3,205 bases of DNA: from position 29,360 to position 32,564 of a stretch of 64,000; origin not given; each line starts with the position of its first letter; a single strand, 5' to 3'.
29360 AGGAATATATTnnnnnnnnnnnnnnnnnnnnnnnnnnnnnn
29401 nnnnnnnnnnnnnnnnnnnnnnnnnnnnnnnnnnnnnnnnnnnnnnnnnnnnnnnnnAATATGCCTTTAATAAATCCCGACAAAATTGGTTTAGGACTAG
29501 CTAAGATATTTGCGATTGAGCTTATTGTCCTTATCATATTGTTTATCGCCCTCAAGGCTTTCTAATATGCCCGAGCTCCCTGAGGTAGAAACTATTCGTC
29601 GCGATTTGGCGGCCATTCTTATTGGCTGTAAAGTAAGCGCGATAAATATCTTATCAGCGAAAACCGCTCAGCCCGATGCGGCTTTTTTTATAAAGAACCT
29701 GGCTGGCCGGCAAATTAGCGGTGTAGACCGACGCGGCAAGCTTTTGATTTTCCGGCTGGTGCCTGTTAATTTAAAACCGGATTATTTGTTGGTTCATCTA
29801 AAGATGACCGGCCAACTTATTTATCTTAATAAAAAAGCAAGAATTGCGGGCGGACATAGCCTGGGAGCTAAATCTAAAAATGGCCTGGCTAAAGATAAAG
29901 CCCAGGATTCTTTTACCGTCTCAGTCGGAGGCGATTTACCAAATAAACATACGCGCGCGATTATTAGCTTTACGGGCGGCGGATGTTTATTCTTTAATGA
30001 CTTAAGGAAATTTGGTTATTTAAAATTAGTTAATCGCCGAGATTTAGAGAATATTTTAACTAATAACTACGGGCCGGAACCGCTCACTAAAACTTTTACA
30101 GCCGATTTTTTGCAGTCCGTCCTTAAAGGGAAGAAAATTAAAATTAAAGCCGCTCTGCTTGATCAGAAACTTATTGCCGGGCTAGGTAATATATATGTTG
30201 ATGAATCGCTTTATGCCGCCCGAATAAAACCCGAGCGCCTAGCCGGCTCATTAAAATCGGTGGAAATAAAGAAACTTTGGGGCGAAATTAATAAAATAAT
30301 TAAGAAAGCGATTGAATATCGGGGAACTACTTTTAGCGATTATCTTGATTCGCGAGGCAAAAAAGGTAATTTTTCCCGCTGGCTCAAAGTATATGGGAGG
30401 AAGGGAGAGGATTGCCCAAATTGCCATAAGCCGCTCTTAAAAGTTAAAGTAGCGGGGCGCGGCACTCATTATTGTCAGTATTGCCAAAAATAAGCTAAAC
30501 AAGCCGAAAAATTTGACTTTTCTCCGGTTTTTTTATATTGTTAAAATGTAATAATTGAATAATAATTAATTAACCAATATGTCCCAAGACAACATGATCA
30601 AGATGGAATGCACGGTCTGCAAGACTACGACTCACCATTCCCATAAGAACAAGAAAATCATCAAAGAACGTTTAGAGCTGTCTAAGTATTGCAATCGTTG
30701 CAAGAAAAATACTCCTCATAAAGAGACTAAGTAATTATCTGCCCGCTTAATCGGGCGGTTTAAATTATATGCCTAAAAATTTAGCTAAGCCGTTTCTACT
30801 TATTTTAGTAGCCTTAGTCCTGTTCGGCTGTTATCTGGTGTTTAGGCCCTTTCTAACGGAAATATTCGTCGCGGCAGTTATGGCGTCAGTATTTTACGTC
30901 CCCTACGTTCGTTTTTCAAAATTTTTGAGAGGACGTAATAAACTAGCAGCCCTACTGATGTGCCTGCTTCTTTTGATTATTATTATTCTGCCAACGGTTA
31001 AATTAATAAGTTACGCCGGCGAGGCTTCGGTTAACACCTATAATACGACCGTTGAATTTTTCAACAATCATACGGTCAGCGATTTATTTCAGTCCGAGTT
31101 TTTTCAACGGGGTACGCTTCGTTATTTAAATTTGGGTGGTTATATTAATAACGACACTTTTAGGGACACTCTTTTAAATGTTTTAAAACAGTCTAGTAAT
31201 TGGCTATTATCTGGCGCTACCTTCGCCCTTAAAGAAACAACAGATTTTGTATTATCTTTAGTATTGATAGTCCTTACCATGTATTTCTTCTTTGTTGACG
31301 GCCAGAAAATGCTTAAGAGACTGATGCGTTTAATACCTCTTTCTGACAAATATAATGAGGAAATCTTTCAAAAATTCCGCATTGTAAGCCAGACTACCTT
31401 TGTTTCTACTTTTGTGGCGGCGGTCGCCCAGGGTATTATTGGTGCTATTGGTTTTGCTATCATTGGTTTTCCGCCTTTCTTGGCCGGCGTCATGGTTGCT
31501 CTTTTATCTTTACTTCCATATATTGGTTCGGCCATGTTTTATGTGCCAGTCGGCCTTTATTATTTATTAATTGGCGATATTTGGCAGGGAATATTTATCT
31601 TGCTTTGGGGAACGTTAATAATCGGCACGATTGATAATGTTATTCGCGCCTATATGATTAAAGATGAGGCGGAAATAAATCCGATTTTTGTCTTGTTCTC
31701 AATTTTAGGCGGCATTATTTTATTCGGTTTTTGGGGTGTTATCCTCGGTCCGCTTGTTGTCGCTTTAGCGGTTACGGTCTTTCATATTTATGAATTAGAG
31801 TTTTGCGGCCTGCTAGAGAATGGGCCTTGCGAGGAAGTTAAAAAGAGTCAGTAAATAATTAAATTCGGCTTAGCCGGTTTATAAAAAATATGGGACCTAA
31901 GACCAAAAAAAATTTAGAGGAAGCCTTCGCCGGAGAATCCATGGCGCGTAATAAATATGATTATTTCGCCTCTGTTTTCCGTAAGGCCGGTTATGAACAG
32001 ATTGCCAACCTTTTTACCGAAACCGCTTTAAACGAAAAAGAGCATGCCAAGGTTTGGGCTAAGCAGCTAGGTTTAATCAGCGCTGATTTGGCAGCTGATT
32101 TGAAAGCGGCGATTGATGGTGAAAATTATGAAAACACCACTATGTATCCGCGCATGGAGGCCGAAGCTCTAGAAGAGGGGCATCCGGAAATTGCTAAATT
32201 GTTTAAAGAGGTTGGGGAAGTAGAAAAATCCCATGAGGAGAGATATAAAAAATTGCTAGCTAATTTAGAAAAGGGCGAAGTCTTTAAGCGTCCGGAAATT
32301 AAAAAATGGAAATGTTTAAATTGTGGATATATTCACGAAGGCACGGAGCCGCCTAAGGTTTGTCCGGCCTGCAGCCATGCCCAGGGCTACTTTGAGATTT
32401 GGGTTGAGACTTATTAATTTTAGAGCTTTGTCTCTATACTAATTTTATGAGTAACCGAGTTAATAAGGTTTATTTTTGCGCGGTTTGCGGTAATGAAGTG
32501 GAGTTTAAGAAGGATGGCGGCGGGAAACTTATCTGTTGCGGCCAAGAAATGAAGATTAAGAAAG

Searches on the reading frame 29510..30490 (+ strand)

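Call 61: search_protein_families(library=pfam, proteins=[window:29510-30490:+], max_evalue=0.00001)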
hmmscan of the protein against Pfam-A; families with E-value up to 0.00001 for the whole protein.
window:29510-30490:+ (327 aa): 2 families
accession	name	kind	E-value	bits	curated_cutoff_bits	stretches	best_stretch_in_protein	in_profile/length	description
PF06831.19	H2TH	-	3e-30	104.5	34.7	1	188-276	2-90/93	Formamidopyrimidine-DNA glycosylase H2TH domain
PF01149.29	Fapy_DNA_glyco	-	1.1e-26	94.2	25.5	1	20-170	1-116/117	Formamidopyrimidine-DNA glycosylase N-terminal domain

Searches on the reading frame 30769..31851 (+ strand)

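Call 61: search_protein_families(library=pfam, proteins=[window:30769-31851:+], max_evalue=0.00001)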
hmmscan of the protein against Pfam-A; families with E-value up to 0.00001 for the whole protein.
window:30769-31851:+ (361 aa): 1 family
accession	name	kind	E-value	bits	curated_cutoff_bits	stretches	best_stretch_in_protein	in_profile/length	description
PF01594.21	AI-2E_transport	-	2.4e-48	165.4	34.3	1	10-341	3-326/327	AI-2E family transporter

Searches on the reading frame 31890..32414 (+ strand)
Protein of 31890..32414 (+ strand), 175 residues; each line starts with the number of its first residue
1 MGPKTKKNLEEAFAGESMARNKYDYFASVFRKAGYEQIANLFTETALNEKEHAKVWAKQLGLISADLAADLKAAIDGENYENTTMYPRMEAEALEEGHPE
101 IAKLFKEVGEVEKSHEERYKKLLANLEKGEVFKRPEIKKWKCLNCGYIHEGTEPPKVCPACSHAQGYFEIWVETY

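Call 61: search_protein_families(library=pfam, proteins=[window:31890-32414:+], max_evalue=0.00001)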
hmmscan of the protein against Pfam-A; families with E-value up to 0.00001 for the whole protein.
window:31890-32414:+ (175 aa): 3 families
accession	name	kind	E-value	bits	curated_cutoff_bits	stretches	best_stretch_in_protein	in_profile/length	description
PF02915.23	Rubrerythrin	-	1.7e-26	93.7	22.8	1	7-123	1-137/137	Rubrerythrin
PF21349.2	RUBY_RBDX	-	1.5e-14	53.5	26.5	1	140-169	1-30/30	Rubrerythrin, rubredoxin-like domain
PF00210.30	Ferritin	-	5.1e-06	26.9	24.5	0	7-57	2-52/142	Ferritin-like domain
